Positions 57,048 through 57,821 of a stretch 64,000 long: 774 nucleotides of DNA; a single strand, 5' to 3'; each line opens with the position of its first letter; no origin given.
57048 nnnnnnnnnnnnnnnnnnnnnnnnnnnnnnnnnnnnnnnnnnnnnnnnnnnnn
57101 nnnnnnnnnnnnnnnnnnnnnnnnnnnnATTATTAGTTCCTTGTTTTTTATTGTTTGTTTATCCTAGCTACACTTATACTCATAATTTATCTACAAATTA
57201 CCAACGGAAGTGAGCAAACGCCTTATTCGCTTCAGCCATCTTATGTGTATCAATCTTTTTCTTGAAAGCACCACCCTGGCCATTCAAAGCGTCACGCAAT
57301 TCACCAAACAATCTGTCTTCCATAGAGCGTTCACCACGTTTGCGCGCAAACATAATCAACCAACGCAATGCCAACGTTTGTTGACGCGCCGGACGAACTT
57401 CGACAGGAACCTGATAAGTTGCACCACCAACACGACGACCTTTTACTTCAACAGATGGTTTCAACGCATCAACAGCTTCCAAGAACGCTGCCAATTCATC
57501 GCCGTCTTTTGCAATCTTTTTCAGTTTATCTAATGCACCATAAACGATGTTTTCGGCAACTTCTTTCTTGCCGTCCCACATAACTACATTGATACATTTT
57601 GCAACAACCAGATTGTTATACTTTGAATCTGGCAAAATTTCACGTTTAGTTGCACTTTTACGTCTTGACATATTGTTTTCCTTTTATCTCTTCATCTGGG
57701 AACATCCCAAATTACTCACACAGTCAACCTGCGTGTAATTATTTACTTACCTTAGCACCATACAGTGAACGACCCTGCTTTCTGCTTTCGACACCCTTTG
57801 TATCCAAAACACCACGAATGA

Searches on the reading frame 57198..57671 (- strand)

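Call 53: search_protein_families(library=pfam, proteins=[window:57198-57671:-], max_evalue=0.001)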
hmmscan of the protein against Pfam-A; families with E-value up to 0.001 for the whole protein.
window:57198-57671:- (157 aa): 1 family
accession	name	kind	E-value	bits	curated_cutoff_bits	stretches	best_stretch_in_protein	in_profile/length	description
PF00177.27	Ribosomal_S7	-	7.2e-57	191.6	24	1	2-150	1-148/148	Ribosomal protein S7p/S5e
